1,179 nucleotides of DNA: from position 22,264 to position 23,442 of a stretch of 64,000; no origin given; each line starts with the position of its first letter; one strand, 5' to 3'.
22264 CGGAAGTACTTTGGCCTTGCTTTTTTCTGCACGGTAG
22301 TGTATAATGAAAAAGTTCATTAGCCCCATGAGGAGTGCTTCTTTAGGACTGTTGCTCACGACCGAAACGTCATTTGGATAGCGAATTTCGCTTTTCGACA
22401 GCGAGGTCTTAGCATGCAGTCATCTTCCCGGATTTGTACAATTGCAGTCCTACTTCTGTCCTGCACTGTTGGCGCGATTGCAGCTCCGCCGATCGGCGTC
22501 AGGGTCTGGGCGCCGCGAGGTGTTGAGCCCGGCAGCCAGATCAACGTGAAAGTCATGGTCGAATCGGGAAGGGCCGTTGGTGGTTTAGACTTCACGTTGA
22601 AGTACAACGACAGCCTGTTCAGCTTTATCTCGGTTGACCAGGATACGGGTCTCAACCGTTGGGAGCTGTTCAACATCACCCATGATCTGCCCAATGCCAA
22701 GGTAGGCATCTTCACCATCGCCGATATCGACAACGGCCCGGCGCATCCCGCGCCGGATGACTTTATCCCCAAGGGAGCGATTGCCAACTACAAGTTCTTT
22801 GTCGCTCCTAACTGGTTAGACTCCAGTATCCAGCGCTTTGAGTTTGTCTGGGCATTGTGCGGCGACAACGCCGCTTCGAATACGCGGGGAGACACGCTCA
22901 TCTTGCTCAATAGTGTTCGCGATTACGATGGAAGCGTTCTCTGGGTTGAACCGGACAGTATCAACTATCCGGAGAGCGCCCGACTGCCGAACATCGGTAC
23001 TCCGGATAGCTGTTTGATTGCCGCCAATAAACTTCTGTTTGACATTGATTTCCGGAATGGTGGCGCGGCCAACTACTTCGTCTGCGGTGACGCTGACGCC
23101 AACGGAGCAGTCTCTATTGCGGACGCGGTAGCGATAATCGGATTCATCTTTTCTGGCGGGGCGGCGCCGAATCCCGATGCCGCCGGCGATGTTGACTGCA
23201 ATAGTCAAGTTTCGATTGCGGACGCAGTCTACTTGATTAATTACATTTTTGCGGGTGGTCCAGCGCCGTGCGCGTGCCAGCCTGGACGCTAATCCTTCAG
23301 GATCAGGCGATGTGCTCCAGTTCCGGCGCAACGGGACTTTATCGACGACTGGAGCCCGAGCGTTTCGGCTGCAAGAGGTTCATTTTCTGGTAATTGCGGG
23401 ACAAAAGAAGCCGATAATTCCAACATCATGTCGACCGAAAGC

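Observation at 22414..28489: Two secreted proteins share a cysteine-bracketed double-dockerin-like C-terminal tail, flanking a prepilin peptidase and a PAS sensor kinase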

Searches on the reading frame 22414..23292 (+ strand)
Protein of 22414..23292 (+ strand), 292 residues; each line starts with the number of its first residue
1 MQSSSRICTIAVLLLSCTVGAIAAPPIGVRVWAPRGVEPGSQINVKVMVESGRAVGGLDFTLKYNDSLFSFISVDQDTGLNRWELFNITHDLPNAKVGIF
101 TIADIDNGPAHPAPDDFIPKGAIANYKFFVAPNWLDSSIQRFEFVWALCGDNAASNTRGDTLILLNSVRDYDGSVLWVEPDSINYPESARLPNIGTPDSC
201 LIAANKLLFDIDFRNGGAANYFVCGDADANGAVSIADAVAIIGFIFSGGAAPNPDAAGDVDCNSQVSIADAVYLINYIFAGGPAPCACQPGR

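Call 3: search_protein_families(library=pfam, proteins=[window:22414-23292:+], max_evalue=0.01)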
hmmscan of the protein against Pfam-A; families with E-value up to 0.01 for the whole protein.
window:22414-23292:+ (292 aa): 2 families
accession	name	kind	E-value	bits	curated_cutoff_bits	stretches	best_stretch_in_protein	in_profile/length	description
PF00963.24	Cohesin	-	5.5e-06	27.1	24.1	1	36-79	10-54/139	Cohesin domain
PF00404.24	Dockerin_1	-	1.5e-05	25.5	22.9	1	225-278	2-56/57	Dockerin type I domain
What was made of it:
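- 22414..23292 (+): Coh-Doc gene: 292-aa exported protein made of a signal peptide, a cohesin-like module and a dockerin. Pfam Cohesin 27.1 bits and Dockerin_1 25.5 bits, both above the gathering score (call 3).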

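Call 9: search_protein_families(library=ncbifam, proteins=[window:22414-23289:+], max_evalue=0.1)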
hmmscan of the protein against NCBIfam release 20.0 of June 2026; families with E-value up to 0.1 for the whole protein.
window:22414-23289:+ (292 aa): 1 family
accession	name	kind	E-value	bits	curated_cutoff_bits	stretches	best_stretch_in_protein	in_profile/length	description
NF041895.1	choice_anch_V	domain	0.044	13.8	42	1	26-95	38-103/150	choice-of-anchor V domain-containing protein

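Call 10: find_homologous_proteins(query=window:22414-23289:+)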
Query window:22414-23289:+ (292 aa): 231 proteins with E <= 0.001 among 3721 candidates; the best 120 are listed.
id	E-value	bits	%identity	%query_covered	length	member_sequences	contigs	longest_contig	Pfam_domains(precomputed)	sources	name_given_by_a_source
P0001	2.1e-194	663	100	100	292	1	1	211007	PF00404.25,PF00963.25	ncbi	-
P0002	3.3e-114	400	66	90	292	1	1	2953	PF00404.25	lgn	-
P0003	1.3e-113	398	62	92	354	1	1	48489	PF00404.25,PF00963.25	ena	-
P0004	1.0e-111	391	59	98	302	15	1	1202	-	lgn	-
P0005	2.3e-110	387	59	98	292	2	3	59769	PF00404.25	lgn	-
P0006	4.4e-110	386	62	92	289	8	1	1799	PF00404.25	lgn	-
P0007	1.8e-109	384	60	92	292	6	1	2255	PF00404.25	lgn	-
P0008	1.3e-108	381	61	92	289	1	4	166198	PF00404.25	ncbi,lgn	-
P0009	3.1e-107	377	64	92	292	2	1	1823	PF00404.25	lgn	-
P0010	4.9e-107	376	58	99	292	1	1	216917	PF00404.25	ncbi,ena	-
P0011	3.6e-106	373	61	92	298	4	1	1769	PF00404.25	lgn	-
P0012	9.8e-106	372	58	96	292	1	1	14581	PF00404.25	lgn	-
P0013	6.1e-105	369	59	96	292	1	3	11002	PF00404.25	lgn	-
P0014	5.6e-104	366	58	95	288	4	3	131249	-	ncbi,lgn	-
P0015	7.1e-104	366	58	94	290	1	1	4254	-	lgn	-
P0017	5.6e-102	359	57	96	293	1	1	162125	PF00404.25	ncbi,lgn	-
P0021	3.6e-81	291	48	99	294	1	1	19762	-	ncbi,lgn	-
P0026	9.6e-77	277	46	97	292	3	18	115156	-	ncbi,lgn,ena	-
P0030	1.5e-29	122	34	79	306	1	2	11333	PF00404.25,PF00963.25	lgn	-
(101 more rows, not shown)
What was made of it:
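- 22414..23292 (+): About 29 full-length orthologues at 45-66% identity (call 10).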

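Call 12: find_encoding_contigs(protein=P0001, flank=10000, max_places=3)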
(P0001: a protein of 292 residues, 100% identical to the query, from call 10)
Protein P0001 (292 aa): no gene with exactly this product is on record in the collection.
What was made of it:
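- Tried and rejected: Exact look-up of the window's own Coh-Doc protein in the contig index found nothing (call 12).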

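Call 13: find_encoding_contigs(protein=P0010, flank=8000, max_places=2)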
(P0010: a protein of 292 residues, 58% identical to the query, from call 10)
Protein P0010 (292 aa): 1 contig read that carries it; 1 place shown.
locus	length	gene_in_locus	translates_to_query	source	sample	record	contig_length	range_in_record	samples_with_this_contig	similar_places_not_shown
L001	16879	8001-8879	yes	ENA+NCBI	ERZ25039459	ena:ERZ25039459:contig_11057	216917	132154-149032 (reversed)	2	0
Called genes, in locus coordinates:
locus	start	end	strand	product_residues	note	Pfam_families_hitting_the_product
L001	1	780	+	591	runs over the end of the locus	PF11412:DsbD_N, PF02683:DsbD_TM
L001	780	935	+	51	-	-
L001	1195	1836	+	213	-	PF00578:AhpC-TSA, PF08534:Redoxin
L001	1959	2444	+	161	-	-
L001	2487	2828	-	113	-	PF02641:DUF190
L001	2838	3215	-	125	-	PF02537:CRCB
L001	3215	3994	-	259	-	PF12679:ABC2_membrane_2, PF12730:ABC2_membrane_4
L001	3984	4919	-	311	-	PF00005:ABC_tran, PF13304:AAA_21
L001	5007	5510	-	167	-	-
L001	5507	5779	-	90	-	-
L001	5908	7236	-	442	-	PF07244:POTRA (weak)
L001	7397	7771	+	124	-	PF00072:Response_reg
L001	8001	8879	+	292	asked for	PF00404:Dockerin_1 (weak)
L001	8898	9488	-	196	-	PF05988:DUF899, PF00578:AhpC-TSA (weak)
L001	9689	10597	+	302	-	PF00892:EamA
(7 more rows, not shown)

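Call 14: find_encoding_contigs(protein=P0026, flank=8000, max_places=2)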
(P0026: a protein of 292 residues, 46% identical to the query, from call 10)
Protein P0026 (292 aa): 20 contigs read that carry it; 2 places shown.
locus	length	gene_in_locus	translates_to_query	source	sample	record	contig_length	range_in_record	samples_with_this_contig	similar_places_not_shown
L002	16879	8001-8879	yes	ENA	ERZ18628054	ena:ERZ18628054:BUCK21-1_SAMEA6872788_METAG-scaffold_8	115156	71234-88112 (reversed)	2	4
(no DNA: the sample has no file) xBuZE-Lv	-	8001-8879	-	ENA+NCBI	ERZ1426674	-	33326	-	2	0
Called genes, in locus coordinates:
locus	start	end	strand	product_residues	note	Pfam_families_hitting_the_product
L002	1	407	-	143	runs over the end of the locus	-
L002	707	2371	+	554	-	PF06826:Asp-Al_Ex, PF02080:TrkA_C, PF06826:Asp-Al_Ex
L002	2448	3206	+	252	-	PF01925:TauE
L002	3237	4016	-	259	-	PF12679:ABC2_membrane_2, PF12730:ABC2_membrane_4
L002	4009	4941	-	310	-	PF00005:ABC_tran, PF13304:AAA_21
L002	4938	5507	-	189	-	-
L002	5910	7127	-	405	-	PF07244:POTRA, PF01103:Omp85 (weak)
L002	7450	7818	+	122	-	PF00072:Response_reg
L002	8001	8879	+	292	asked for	-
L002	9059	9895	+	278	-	PF00892:EamA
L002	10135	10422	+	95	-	PF08734:GYD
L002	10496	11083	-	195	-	PF01914:MarC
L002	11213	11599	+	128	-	PF00293:NUDIX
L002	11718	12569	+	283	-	PF02511:Thy1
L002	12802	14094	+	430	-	PF20094:GWxTD_dom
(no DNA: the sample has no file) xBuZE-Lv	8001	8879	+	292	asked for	-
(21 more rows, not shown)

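Call 15: find_encoding_contigs(protein=P0017, flank=8000, max_places=2)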
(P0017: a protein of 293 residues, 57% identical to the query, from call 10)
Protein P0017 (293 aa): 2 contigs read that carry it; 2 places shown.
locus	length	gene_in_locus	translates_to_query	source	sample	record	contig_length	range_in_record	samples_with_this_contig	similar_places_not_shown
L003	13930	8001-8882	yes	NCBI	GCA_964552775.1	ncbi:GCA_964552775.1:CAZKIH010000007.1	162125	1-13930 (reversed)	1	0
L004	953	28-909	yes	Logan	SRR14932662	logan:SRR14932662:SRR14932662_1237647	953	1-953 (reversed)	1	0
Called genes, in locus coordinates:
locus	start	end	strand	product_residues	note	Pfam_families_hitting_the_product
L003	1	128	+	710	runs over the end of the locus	PF11412:DsbD_N, PF02683:DsbD_TM, PF13899:Thioredoxin_7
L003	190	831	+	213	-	PF00578:AhpC-TSA, PF08534:Redoxin, PF00255:GSHPx (weak)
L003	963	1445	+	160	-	-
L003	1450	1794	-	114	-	PF02641:DUF190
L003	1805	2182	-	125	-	PF02537:CRCB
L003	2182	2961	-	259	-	PF12679:ABC2_membrane_2, PF12730:ABC2_membrane_4 (weak)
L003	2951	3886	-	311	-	PF00005:ABC_tran, PF13304:AAA_21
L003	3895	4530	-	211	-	-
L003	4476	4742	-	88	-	-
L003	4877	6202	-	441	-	PF07244:POTRA (weak)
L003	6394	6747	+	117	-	PF00072:Response_reg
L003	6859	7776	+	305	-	-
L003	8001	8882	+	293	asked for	PF00404:Dockerin_1 (weak)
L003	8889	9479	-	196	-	PF05988:DUF899, PF00578:AhpC-TSA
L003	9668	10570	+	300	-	PF00892:EamA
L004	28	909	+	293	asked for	PF00404:Dockerin_1 (weak)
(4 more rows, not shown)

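Call 25: predict_structure(alignment_id=A1)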
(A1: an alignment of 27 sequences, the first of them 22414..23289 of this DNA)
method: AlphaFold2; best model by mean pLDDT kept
length: 292 residues; sequences in the alignment: 27
mean_pLDDT: 69.4   pTM: 0.46
mean pLDDT of the five models: 69.4, 69.0, 65.1, 64.4, 62.0
residues with pLDDT >= 90: 29; 70-90: 130; 50-70: 75; < 50: 58
segments of 3 or more residues with pLDDT < 50: 105-107, 146-166, 193-219, 289-292
pLDDT, mean of each block of 10 residues (from residue 1): 78 77 59 80 83 67 84 86 76 85 55 73 89 73 49 39 46 58 65 46 43 42 75 87 88 78 85 88 66 32
secondary structure, 60 per line:
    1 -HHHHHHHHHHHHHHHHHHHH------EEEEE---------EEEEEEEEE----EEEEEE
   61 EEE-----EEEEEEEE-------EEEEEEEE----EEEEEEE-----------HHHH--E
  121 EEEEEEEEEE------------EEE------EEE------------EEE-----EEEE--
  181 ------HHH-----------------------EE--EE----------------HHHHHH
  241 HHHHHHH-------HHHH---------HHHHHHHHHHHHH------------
elements in order: H2-21 E28-32 E42-50 E55-63 E69-76 E84-91 E96-102 H114-117 E120-130 E143-145 E152-154 E167-169 E175-178 H235-247 H255-258 H268-280
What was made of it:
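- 22486..23073 (+): Cohesin-like module (aa ~25-220), an extended ~195-aa version with invariant C149 and C200. Model confidence is low for aa 146-220 (call 25).
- On Cohesin (Pfam PF00963): The C-terminal third of the model has pLDDT below 50 (call 25), so the match is secure only for the N-terminal two thirds.
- The cohesin model is of medium quality (pLDDT 69) and is poor for aa 146-220 (call 25).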

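Call 27: search_solved_structures(query=A1, max_evalue=1, show_alignments=3)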
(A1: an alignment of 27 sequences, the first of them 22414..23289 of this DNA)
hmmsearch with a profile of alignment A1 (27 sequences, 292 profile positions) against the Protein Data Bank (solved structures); distinct sequences matched with E-value up to 1: 28.
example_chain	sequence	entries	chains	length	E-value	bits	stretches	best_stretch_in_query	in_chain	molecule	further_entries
8x39_A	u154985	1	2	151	2.3e-06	30.1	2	226-285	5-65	Serine protease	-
8x3a_A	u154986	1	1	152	2.4e-06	30.1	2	226-285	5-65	Serine protease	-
4uyp_B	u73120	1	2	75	4.1e-06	29.3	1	224-281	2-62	Cellulosomal scaffoldin adaptor protein B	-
4uyq_B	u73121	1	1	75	4.2e-06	29.3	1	224-281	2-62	Cellulosomal scaffoldin adaptor protein B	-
4dh2_B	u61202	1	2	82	0.00011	24.7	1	222-280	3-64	Dockerin type 1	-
3ul4_B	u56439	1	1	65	0.00067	22.1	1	225-281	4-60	Cellulosome enzyme, dockerin type I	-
1daq_A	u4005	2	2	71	0.0063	18.9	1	226-281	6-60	ENDOGLUCANASE SS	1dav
2mte_A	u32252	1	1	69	0.0063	18.9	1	226-281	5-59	Cellulose 1,4-beta-cellobiosidase (reducing end) CelS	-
2y3n_B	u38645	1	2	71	0.011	18.1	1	226-280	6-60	CELLULOSOMAL FAMILY-48 PROCESSIVE GLYCOSIDE HYDROLASE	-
5m2s_B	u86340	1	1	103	0.025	16.9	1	219-244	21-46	Doc8: Type I dockerin repeat domain from family 9 glycoside hydrolase WP_009982745[Ruminoc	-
5m2o_B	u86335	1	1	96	0.059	15.7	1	220-247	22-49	Group I Dockerin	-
5nrk_B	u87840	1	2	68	0.062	15.6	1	227-275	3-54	DocCel5: Type I dockerin repeat domain from A. cellulolyticus family 5 endoglucanase WP_01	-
5nrm_B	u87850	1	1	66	0.063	15.6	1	227-279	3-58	DocCel5: Type I dockerin repeat domain from A. cellulolyticus family 5 endoglucanase WP_01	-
2ccl_B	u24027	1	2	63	0.13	14.6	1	225-280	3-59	ENDO-1,4-BETA-XYLANASE Y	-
5lxv_B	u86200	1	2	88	0.16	14.2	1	224-280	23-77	Carbohydrate-binding protein WP_009985128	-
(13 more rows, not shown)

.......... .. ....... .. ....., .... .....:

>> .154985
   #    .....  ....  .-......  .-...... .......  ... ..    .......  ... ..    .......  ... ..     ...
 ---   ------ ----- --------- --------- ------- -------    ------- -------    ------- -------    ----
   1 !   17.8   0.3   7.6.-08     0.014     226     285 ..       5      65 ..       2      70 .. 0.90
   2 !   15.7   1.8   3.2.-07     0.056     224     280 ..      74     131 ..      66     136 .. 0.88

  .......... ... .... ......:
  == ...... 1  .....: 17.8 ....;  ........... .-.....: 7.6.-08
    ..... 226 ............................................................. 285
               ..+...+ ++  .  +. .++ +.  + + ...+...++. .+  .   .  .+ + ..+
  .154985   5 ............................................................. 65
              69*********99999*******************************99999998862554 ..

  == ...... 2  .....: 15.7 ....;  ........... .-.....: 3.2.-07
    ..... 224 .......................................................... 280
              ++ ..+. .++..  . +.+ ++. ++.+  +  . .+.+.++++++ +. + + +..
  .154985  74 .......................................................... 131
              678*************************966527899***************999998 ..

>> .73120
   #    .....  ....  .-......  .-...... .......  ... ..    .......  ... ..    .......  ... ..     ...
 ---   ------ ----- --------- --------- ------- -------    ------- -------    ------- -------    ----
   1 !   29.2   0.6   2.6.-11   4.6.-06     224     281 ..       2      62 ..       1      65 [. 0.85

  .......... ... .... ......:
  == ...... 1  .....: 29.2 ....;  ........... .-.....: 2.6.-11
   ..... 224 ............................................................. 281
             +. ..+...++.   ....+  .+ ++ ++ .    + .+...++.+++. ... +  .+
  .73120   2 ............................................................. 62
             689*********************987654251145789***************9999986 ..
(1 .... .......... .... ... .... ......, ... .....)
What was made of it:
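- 23083..23277 (+): Dockerin module of Coh-Doc (aa 224-288): Ca loops D226-D237 and D259-D270; cysteines C224, C262, C286, C288. PDB profile hits to dockerins at E 2e-6 (call 27).
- A PDB profile search hits dockerins at E 2e-6 (call 27).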

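Call 46: find_encoding_contigs(protein=P0021, flank=7000, max_places=1)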
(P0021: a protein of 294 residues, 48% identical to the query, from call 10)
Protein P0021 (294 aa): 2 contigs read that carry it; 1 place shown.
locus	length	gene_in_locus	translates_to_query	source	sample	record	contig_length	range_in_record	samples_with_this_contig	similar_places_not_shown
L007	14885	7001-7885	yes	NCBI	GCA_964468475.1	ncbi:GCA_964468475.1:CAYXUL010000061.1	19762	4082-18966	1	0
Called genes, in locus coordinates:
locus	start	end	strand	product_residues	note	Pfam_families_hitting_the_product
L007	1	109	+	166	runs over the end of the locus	-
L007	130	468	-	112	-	PF02641:DUF190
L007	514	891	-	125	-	PF02537:CRCB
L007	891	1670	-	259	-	PF12730:ABC2_membrane_4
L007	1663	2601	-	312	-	PF00005:ABC_tran, PF13304:AAA_21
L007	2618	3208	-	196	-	-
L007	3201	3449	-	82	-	-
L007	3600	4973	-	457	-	PF07244:POTRA (weak)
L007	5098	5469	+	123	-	PF00072:Response_reg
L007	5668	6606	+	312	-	-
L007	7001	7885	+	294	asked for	-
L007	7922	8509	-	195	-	PF05988:DUF899, PF00578:AhpC-TSA, PF08534:Redoxin (weak)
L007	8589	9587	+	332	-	PF00892:EamA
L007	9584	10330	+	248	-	PF00106:adh_short, PF08659:KR, PF13460:NAD_binding_10, PF13561:adh_short_C2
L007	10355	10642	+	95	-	PF08734:GYD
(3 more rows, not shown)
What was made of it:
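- Closest known: Adaptor scaffoldins carrying both cohesin and dockerin. Different: It is conserved next to an Omp85-family gene and a response regulator (calls 13-15, 46).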

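Call 47: find_encoding_contigs(protein=P0030, flank=7000, max_places=1)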
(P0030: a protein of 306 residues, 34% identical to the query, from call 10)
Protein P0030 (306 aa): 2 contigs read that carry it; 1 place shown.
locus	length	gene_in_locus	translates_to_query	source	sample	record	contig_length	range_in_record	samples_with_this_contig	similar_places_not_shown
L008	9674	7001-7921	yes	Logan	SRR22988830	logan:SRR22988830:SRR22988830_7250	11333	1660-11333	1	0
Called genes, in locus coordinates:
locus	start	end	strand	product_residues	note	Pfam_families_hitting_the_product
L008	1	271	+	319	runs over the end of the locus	PF01380:SIS, PF00571:CBS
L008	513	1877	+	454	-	PF13598:DUF4139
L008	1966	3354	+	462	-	PF12895:ANAPC3 (faint), PF13428:TPR_14 (faint), PF13414:TPR_11 (faint), PF13431:TPR_17 (faint), PF13174:TPR_6 (faint), PF13176:TPR_7 (faint), PF13181:TPR_8 (faint), PF13424:TPR_12 (faint), +5 more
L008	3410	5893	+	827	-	PF17764:PriA_3primeBD, PF04851:ResIII, PF00270:DEAD, PF18319:Zn_ribbon_PriA, PF00271:Helicase_C, PF18074:PriA_C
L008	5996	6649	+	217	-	-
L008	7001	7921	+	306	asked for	PF00963:Cohesin (faint), PF00404:Dockerin_1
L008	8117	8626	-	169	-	PF06271:RDD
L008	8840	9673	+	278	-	?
